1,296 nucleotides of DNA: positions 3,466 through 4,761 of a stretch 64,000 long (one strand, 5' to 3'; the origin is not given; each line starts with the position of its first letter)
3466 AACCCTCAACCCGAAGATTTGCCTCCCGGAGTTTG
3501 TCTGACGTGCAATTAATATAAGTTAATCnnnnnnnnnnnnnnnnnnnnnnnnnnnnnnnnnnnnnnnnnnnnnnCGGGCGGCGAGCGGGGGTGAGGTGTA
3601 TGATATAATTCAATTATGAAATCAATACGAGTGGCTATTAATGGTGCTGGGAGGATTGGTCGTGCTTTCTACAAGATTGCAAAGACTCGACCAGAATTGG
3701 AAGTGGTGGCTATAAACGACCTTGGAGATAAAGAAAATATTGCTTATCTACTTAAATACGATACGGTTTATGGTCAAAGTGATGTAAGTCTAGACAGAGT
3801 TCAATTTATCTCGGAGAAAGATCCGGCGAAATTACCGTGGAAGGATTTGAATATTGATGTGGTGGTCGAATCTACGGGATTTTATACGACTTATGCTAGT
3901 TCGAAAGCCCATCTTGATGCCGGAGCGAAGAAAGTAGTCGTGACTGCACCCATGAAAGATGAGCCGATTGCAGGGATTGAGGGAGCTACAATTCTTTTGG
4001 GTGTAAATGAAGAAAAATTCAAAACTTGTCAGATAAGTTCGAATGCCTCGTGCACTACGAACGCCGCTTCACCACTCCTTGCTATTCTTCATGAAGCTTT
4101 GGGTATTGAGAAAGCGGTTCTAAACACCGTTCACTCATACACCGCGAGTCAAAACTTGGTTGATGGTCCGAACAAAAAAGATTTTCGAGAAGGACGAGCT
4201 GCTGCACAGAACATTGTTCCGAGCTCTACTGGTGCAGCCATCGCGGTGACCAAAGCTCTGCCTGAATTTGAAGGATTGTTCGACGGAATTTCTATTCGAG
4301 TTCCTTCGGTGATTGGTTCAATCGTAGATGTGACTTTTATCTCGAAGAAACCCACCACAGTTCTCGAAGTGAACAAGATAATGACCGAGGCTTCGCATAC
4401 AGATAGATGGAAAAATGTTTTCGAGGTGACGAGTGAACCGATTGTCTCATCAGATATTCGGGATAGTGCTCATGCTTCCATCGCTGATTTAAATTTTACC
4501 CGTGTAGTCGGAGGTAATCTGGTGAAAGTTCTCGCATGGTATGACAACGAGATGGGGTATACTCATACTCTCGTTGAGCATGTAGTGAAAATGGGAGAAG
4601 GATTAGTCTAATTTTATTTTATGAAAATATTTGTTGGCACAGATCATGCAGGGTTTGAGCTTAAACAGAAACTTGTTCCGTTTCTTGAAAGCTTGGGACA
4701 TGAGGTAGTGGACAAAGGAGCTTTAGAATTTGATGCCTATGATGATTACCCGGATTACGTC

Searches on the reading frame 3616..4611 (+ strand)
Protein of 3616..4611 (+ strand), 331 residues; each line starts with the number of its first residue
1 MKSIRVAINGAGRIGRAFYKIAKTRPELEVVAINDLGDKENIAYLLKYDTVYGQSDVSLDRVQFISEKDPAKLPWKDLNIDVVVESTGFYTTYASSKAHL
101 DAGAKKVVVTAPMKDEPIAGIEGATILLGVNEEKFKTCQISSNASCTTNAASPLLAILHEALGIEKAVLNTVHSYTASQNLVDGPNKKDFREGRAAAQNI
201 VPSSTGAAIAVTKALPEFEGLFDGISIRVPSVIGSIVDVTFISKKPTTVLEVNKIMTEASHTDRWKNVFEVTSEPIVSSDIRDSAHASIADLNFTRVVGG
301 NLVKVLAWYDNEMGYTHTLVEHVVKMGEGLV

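Call 10: search_protein_families(library=pfam, proteins=[window:3616-4611:+])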
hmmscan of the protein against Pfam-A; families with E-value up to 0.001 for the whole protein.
window:3616-4611:+ (331 aa): 3 families
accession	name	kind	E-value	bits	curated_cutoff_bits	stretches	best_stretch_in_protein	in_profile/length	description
PF02800.25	Gp_dh_C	-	2e-51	174.1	24.4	1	153-309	3-158/158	Glyceraldehyde 3-phosphate dehydrogenase, C-terminal domain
PF00044.30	Gp_dh_N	-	2e-27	95.9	31.7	1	4-92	1-100/101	Glyceraldehyde 3-phosphate dehydrogenase, NAD binding domain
PF01113.26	DapB_N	-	0.00013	22.5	25.6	1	4-122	1-110/124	Dihydrodipicolinate reductase, N-terminus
